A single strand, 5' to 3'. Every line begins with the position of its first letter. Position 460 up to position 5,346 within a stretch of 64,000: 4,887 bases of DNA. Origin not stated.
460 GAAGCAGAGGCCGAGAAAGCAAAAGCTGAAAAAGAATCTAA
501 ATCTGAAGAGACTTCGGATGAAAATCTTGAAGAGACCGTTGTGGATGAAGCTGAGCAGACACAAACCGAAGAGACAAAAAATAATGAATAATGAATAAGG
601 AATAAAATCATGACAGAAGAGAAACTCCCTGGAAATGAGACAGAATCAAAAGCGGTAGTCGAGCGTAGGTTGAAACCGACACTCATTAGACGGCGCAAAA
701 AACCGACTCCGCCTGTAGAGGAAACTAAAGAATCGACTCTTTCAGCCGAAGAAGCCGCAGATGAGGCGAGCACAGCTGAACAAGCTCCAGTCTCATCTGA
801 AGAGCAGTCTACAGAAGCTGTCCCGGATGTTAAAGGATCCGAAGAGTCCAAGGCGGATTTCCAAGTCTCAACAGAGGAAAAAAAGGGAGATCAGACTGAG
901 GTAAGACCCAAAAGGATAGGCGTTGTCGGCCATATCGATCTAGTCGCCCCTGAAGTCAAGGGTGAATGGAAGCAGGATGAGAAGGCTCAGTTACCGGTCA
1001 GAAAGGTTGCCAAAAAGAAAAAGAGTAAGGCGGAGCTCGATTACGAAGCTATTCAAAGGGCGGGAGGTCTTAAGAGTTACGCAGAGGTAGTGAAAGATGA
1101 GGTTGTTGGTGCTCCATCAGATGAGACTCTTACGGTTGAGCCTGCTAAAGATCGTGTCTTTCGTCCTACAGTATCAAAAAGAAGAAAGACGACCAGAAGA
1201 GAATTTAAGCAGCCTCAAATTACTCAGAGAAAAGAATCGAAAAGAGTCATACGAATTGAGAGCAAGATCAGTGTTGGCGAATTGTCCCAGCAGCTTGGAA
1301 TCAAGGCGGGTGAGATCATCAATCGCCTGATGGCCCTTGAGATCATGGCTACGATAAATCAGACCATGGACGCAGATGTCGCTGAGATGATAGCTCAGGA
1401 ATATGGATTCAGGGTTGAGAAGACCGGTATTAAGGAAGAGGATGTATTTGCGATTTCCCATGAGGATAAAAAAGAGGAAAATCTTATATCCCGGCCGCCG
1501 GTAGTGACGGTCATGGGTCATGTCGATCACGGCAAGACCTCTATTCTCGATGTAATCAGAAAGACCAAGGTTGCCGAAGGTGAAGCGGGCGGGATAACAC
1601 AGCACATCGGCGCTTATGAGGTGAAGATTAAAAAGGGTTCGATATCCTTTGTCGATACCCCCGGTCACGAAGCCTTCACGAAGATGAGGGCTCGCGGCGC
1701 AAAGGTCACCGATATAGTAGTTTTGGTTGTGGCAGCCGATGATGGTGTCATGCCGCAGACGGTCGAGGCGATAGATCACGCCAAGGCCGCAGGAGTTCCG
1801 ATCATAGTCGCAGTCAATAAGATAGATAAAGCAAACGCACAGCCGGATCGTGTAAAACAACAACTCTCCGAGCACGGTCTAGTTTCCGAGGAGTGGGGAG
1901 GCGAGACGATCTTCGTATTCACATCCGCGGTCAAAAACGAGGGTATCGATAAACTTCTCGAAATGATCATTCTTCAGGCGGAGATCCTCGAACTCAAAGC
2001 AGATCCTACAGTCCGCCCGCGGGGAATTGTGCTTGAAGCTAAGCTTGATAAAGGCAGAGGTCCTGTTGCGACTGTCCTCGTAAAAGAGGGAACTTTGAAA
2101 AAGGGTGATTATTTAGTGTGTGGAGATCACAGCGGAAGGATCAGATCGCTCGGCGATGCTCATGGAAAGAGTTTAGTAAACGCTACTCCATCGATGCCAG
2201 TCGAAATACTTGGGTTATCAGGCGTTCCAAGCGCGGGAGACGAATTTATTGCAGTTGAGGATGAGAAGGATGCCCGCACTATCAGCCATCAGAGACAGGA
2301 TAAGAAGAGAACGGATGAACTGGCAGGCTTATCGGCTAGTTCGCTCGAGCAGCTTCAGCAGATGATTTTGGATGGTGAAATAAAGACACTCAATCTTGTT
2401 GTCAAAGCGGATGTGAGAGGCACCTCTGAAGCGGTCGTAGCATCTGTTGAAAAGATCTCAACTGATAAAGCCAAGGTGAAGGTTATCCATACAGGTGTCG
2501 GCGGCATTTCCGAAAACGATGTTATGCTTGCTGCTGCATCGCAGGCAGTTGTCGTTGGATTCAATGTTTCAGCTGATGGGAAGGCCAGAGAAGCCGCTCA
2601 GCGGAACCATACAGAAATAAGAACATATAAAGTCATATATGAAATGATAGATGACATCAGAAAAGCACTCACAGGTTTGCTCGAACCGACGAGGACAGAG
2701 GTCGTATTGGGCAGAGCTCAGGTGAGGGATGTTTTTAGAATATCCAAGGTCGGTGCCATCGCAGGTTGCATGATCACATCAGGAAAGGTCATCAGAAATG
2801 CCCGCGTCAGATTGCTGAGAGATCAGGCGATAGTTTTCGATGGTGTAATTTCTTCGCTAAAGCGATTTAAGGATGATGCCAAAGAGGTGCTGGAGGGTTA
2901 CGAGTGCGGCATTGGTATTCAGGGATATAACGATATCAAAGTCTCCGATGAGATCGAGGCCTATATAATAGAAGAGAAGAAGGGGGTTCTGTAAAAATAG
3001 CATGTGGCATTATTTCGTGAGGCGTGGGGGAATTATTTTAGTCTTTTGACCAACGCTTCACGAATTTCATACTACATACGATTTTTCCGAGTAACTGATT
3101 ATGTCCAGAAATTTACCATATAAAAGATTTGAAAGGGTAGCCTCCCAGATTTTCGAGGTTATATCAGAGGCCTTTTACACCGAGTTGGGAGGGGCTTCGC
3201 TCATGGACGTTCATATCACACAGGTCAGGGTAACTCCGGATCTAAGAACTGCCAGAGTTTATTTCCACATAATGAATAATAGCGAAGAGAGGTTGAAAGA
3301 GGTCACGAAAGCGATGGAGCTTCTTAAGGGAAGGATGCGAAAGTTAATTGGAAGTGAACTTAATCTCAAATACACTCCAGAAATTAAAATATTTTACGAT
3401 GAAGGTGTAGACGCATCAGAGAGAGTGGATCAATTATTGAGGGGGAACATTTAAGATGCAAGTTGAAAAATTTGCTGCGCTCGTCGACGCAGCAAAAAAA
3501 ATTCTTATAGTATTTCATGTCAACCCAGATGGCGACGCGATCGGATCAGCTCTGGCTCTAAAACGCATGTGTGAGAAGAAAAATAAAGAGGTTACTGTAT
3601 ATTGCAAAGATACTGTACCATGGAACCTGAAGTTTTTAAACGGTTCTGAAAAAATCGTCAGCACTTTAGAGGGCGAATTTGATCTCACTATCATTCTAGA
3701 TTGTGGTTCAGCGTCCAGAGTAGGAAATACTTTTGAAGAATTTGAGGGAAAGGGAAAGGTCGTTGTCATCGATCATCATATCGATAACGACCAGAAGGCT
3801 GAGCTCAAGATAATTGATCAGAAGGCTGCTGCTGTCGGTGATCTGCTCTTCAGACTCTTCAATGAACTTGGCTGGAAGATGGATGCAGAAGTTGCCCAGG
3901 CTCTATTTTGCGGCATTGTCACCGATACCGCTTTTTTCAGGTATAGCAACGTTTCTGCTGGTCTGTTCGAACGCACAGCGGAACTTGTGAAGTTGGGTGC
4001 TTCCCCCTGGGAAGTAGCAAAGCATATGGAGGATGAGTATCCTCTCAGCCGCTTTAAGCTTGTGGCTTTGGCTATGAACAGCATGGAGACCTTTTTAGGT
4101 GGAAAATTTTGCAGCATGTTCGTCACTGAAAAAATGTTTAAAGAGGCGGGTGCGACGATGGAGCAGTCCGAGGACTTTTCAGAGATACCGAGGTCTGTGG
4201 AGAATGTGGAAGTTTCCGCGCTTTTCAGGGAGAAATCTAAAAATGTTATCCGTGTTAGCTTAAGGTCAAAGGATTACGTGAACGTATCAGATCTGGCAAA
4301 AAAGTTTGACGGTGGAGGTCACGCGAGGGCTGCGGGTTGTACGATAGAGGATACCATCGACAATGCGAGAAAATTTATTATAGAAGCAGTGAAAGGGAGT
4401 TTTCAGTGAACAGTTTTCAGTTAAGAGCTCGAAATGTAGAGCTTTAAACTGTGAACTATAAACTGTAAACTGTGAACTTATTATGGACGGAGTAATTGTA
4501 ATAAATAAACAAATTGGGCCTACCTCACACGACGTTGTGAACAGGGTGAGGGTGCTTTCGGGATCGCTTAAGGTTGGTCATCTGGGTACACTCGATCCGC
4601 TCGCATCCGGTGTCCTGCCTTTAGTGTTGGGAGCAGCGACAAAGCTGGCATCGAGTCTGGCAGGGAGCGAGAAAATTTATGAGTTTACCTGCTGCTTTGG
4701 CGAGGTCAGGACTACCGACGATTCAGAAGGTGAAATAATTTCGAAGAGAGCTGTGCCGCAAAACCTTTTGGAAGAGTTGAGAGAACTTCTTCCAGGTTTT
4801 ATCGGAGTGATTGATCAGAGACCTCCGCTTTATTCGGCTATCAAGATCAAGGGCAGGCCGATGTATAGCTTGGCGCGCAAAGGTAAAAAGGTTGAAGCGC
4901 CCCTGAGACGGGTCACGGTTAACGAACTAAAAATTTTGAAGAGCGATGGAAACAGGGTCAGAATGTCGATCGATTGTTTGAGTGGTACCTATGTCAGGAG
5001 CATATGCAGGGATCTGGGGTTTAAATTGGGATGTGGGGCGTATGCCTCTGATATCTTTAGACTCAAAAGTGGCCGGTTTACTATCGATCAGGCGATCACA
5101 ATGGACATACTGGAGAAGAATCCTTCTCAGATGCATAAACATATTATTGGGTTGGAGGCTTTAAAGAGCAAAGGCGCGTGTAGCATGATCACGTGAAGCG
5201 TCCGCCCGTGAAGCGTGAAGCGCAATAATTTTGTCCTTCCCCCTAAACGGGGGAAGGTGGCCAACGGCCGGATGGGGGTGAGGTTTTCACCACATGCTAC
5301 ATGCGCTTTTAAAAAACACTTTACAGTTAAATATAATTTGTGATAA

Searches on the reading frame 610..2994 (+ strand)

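Call 11: search_protein_families(library=ncbifam, proteins=[window:610-2994:+], max_evalue=0.00001)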
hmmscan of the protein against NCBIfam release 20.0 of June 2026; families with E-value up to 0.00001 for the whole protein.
window:610-2994:+ (794 aa): 42 families (the best 25 are shown)
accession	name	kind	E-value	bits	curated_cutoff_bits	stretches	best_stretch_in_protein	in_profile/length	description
TIGR00487.1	IF-2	equivalog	6.2e-246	817.7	424.4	1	211-791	3-583/587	translation initiation factor IF-2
NF003078.0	PRK04004.1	equivalog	1.1e-59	202.5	468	2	292-409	7-142/598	translation initiation factor IF-2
TIGR00491.2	aIF-2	equivalog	4e-47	161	554.75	2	295-409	3-135/591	translation initiation factor IF-2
NF011418.0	PRK14845.1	equivalog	2.8e-41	141.3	756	2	310-408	475-591/1049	translation initiation factor IF-2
TIGR00231.1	small_GTP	domain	3.9e-34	117.8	42.5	1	296-453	3-162/164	GTP-binding protein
TIGR00475.1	selB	equivalog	7.4e-27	94.3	242.25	1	299-514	3-223/581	selenocysteine-specific translation elongation factor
TIGR01393.1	lepA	equivalog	1.7e-17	63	533.9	1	342-502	69-222/595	translation elongation factor 4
NF009373.0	PRK12736.1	subfamily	3.8e-17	62.1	452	1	299-501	15-242/394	elongation factor Tu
TIGR01394.1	TypA_BipA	equivalog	4.5e-17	61.5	757.3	1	299-507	4-238/594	translational GTPase TypA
NF009381.0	PRK12740.1-5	subfamily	2.1e-16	59.5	583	1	290-422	27-153/692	elongation factor G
NF012153.1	tet_protect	equivalog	2.6e-16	59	775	1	290-420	18-142/614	tetracycline resistance ribosomal protection protein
NF000766.0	PRK00049.1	subfamily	1.2e-15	57.2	449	1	299-499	15-242/396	elongation factor Tu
NF008969.0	PRK12317.1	subfamily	1.3e-15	57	502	1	322-527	64-285/426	elongation factor 1-alpha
NF009372.0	PRK12735.1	subfamily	3.4e-15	55.7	479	1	299-500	15-243/396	elongation factor Tu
TIGR03680.1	eif2g_arch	equivalog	6.1e-15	55.3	514.5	1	343-466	81-203/407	translation initiation factor IF-2 subunit gamma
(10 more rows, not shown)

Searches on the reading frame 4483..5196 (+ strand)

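Call 94: search_protein_families(library=pfam, proteins=[window:4483-5196:+], max_evalue=0.0001)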
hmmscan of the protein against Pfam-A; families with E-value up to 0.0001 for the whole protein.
window:4483-5196:+ (237 aa): 2 families
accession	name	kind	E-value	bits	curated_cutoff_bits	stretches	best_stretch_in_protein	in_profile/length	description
PF01509.24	TruB_N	-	2.5e-47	161.4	27.3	1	28-171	6-149/149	TruB family pseudouridylate synthase (N terminal domain)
PF16198.10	TruB_C_2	-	1.7e-08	34.9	29.3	1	172-226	1-63/66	tRNA pseudouridylate synthase B C-terminal domain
